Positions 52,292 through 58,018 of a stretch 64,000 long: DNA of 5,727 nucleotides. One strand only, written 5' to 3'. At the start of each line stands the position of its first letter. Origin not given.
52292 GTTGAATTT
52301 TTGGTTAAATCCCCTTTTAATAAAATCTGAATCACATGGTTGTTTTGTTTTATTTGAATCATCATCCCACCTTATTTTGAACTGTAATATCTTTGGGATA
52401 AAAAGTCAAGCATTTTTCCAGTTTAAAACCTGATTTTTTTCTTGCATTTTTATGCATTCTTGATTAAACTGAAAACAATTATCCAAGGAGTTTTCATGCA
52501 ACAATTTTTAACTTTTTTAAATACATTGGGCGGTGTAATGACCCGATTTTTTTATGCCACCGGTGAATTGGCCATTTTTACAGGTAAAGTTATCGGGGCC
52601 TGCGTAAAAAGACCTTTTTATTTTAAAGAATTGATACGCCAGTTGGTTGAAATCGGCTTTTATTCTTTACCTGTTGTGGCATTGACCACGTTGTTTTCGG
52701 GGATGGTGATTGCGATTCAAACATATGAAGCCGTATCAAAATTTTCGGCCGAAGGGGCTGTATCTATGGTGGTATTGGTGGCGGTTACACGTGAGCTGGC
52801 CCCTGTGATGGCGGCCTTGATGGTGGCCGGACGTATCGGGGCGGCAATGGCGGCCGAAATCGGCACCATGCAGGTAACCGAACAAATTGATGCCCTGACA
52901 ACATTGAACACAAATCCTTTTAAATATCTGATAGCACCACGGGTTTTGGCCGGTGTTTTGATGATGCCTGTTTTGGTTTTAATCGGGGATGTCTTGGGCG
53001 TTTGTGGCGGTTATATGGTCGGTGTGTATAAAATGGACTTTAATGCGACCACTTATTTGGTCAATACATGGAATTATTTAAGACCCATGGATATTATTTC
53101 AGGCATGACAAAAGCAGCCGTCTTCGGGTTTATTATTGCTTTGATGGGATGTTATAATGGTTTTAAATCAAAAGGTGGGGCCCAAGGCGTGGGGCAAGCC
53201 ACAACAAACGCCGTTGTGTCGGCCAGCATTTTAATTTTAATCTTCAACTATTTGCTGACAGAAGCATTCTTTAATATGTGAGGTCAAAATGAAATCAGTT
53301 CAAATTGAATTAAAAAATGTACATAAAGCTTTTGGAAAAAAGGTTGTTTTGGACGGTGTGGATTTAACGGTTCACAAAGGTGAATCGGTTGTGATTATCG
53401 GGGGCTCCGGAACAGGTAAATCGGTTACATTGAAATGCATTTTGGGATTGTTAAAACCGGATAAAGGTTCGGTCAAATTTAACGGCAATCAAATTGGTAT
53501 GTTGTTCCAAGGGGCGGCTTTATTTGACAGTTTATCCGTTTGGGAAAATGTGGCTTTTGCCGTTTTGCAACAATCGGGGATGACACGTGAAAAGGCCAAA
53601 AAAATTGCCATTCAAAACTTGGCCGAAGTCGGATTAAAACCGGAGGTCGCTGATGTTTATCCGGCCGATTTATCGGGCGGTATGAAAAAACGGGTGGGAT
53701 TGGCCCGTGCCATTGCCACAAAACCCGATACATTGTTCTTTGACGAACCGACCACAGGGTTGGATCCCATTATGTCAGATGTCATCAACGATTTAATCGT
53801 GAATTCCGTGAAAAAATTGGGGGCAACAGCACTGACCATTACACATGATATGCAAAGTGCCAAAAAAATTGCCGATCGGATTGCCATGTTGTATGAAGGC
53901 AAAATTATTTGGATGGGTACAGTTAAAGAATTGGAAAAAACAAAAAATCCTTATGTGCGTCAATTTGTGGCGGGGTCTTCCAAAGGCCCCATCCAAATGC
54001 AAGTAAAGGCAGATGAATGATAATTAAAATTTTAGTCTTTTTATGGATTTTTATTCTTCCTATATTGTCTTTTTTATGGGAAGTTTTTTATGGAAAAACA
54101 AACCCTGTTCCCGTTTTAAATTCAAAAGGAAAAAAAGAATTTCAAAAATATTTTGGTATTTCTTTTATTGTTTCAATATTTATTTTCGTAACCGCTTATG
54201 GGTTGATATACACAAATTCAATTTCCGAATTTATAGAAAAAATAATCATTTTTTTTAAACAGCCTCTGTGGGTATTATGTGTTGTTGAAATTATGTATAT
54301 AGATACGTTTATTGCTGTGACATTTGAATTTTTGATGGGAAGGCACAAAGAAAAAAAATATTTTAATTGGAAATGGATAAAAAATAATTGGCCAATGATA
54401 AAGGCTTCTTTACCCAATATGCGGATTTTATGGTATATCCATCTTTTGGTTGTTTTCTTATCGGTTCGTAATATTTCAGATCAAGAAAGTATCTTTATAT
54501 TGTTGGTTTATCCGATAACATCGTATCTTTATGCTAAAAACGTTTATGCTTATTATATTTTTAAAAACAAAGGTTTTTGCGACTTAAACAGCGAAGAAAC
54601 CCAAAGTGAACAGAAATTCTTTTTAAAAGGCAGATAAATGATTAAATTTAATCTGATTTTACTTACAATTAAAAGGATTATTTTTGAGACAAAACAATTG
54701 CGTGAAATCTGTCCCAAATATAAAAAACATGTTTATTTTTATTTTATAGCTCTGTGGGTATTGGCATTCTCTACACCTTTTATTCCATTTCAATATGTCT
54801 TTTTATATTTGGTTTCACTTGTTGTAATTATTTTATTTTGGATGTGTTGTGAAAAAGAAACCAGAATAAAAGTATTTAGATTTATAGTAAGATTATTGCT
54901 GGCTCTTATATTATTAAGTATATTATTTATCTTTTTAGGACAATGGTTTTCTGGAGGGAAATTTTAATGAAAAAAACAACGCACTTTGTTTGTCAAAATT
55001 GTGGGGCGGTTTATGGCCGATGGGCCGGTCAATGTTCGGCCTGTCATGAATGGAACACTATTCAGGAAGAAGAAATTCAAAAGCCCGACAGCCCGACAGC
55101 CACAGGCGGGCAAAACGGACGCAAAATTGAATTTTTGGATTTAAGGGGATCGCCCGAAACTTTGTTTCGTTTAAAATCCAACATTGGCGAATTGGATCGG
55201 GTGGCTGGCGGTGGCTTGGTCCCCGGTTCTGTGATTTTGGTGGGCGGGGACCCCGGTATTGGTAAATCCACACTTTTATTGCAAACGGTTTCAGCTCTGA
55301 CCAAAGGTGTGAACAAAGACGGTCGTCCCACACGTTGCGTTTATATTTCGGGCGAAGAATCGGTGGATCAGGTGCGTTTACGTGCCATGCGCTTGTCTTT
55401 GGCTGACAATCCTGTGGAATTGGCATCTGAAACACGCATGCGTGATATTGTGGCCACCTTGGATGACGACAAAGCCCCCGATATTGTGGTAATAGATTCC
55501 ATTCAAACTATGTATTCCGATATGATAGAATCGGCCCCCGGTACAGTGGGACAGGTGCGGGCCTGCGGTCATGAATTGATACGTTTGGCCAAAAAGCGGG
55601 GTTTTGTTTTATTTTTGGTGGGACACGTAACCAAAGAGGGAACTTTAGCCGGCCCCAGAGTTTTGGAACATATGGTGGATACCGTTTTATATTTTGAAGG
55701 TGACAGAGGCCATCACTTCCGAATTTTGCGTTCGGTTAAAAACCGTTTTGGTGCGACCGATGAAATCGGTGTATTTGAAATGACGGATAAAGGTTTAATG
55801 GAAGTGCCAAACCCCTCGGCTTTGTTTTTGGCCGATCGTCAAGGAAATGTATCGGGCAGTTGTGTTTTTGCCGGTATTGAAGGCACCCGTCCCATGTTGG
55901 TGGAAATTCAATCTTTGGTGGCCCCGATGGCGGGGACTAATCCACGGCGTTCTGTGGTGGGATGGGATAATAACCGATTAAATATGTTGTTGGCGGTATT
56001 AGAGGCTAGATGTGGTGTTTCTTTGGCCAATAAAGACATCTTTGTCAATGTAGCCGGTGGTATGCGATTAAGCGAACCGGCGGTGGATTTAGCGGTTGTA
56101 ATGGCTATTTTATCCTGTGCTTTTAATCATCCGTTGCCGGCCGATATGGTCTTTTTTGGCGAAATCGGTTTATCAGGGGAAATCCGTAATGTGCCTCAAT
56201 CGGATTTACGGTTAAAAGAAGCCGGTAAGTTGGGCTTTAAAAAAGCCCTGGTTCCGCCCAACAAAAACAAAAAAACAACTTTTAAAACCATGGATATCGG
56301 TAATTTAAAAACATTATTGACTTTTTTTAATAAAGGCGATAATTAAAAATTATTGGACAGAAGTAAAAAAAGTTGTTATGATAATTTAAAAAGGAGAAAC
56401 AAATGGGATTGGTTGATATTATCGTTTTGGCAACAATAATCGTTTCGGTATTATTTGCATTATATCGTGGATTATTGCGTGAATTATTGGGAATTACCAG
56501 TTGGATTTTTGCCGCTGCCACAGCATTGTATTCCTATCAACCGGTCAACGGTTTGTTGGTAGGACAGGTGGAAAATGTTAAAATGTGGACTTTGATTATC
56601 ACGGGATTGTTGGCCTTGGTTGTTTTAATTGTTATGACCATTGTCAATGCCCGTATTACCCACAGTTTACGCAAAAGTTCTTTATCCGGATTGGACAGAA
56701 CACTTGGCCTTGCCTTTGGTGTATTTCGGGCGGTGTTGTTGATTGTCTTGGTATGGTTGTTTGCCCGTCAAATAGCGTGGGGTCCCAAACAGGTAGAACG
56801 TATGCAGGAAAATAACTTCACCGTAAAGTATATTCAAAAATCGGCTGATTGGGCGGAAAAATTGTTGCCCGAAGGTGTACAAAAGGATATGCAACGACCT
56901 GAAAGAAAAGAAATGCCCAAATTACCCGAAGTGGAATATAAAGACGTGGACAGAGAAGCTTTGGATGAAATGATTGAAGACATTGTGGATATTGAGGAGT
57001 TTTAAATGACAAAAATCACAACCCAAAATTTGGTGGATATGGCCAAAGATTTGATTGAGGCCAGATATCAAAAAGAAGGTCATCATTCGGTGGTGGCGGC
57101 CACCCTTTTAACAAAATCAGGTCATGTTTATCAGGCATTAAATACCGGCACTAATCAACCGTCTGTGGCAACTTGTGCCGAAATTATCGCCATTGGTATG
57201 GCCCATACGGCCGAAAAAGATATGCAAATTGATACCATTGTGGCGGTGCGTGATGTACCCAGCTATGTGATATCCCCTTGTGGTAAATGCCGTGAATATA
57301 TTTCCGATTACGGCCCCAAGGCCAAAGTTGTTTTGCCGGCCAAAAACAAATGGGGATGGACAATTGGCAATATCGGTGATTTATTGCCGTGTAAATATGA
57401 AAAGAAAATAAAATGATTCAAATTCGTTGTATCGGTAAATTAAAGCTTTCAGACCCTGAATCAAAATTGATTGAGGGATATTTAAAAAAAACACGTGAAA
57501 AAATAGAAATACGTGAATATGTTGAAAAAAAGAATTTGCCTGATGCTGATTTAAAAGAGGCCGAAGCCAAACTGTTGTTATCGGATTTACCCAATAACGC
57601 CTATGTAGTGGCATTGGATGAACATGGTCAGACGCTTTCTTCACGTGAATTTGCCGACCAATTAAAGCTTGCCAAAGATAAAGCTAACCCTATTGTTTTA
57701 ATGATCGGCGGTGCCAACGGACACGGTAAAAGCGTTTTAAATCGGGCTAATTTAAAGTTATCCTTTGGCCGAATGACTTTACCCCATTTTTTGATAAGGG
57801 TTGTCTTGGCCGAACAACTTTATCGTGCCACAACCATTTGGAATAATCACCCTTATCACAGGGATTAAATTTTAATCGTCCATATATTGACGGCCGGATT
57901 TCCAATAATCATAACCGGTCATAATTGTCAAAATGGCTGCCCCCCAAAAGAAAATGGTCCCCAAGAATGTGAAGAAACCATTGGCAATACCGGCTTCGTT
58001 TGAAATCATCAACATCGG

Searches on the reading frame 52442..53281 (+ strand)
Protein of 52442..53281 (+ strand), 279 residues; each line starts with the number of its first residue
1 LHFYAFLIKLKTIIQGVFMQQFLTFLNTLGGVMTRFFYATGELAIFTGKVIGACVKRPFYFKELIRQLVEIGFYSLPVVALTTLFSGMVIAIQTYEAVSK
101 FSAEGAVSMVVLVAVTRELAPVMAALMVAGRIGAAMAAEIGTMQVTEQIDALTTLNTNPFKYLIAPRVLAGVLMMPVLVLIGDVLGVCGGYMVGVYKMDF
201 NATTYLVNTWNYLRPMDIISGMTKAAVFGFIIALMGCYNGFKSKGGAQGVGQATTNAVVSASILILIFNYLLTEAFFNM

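Call 51: search_protein_families(library=pfam, proteins=[window:52442-53281:+], max_evalue=0.00001)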
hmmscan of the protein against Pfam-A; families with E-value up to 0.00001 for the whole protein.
window:52442-53281:+ (279 aa): 1 family
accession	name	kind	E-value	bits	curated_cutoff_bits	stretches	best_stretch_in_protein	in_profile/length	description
PF02405.21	MlaE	-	2.4e-78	263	22.5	1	65-273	2-210/212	Permease MlaE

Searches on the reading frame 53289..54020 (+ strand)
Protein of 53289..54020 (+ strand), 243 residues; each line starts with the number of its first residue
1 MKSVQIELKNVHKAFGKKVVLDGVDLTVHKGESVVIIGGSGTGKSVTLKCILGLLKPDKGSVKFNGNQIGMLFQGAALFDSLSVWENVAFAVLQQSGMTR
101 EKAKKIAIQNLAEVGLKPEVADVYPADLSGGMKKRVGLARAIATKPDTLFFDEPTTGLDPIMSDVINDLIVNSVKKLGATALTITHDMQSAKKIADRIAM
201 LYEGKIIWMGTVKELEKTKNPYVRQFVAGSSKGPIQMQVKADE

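Call 51: search_protein_families(library=pfam, proteins=[window:53289-54020:+], max_evalue=0.00001)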
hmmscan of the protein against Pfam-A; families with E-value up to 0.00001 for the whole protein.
window:53289-54020:+ (243 aa): 2 families
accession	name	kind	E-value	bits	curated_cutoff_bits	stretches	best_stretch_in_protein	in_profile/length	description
PF00005.33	ABC_tran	-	1.7e-29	103.6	25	1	21-156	1-137/137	ABC transporter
PF13304.12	AAA_21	-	7.2e-07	30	27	0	122-187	232-299/304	AAA domain, putative AbiEii toxin, Type IV TA system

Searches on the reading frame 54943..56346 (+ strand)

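Call 51: search_protein_families(library=pfam, proteins=[window:54943-56346:+], max_evalue=0.00001)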
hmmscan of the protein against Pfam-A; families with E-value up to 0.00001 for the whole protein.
window:54943-56346:+ (467 aa): 4 families
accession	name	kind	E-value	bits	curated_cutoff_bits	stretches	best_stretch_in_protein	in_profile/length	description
PF13481.12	AAA_25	-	6.8e-19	68.7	27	1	81-233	19-194/195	AAA domain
PF06745.19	ATPase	-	1.3e-12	48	26.6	1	78-149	2-68/231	KaiC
PF18073.7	Zn_ribbon_LapB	-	8.2e-11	41.8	25.7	1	15-42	1-28/28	Rubredoxin metal binding domain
PF13541.12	ChlI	-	6.2e-09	36.2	27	1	357-439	36-119/121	Subunit ChlI of Mg-chelatase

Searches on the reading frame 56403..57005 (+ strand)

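Call 51: search_protein_families(library=pfam, proteins=[window:56403-57005:+], max_evalue=0.00001)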
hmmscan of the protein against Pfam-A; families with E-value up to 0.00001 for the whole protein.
window:56403-57005:+ (200 aa): 1 family
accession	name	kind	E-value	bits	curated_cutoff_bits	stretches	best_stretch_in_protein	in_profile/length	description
PF02674.22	Colicin_V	-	4.1e-25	88.9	29.3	1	4-146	1-141/144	Colicin V production protein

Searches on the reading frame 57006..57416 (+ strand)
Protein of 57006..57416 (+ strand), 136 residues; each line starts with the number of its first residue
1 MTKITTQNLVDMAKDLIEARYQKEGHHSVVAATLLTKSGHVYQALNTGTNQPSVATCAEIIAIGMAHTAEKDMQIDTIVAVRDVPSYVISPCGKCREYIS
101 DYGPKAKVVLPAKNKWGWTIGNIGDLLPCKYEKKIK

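Call 62: search_protein_families(library=pfam, proteins=[window:57006-57416:+], max_evalue=0.01)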
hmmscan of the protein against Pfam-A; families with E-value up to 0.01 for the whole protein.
window:57006-57416:+ (136 aa): 3 families
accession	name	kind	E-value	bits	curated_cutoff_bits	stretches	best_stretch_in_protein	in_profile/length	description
PF00383.29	dCMP_cyt_deam_1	-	1.6e-10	41.2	25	1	6-109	4-100/102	Cytidine and deoxycytidylate deaminase zinc-binding region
PF14421.12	LmjF365940-deam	-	0.0058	16.8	27.1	0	26-76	36-96/218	LmjF365940 subfamily CDD/CDA-like deaminase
PF04219.17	DUF413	-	0.0065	16.8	25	1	22-62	13-53/90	Protein of unknown function, DUF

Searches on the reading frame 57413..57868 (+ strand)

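Call 62: search_protein_families(library=pfam, proteins=[window:57413-57868:+], max_evalue=0.01)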
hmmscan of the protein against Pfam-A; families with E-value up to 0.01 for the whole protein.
window:57413-57868:+ (151 aa): 1 family
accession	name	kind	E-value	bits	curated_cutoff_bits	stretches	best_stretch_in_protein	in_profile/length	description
PF02590.22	SPOUT_MTase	-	3e-42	144.7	27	1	2-149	3-154/154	Predicted SPOUT methyltransferase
